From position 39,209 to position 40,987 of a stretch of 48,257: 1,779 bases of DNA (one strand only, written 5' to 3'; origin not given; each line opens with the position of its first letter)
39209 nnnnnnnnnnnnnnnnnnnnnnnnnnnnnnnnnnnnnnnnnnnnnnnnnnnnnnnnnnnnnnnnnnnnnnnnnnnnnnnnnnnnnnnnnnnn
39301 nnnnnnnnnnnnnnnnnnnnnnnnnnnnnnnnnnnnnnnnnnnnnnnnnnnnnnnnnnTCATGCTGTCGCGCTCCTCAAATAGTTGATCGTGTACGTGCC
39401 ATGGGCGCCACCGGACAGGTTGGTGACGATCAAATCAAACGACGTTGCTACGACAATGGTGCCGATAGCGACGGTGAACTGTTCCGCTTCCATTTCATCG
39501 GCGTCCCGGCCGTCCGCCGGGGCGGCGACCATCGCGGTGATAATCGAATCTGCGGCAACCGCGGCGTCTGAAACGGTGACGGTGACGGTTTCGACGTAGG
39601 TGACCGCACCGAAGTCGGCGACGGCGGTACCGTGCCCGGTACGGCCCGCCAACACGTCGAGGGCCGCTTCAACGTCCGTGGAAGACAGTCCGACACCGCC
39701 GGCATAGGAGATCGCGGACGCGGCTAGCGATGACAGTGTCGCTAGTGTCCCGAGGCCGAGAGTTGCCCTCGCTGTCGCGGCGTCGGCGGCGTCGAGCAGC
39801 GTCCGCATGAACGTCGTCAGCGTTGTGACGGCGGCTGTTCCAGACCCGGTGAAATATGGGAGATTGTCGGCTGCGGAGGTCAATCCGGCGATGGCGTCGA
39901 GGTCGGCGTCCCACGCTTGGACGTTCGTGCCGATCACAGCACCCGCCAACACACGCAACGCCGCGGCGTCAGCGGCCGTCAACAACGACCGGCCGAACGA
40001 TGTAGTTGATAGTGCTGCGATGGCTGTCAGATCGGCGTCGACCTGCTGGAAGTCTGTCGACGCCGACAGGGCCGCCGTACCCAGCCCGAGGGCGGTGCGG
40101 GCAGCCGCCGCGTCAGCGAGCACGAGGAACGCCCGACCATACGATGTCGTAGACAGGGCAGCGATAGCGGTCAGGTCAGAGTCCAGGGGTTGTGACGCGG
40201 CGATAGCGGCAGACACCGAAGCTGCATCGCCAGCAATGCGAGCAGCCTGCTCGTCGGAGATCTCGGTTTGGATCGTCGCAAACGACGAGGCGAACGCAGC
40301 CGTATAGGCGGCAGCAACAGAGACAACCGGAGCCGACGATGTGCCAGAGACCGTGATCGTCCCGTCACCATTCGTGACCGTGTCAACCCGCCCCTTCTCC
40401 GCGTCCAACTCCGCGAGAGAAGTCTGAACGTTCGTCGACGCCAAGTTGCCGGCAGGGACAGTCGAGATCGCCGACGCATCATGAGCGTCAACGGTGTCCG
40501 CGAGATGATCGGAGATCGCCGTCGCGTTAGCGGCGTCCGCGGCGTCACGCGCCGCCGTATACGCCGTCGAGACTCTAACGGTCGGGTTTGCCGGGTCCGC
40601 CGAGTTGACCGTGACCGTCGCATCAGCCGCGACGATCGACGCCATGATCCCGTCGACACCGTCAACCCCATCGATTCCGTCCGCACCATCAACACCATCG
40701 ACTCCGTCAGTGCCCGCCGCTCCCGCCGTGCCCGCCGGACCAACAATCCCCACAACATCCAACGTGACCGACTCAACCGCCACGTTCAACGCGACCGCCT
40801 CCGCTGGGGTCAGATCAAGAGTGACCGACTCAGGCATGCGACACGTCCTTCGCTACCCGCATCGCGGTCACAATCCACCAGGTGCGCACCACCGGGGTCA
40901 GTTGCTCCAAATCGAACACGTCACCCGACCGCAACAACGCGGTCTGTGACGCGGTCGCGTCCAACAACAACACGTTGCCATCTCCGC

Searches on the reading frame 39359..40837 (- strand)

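Call 81: search_protein_families(library=pfam, proteins=[window:39359-40837:-], max_evalue=0.0001)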
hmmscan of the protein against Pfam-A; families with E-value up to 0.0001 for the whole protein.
window:39359-40837:- (492 aa): 1 family
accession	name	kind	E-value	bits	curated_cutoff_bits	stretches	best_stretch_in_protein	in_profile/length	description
PF01391.23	Collagen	-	5.7e-05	23.2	27.2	1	33-63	19-49/60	Collagen triple helix repeat (20 copies)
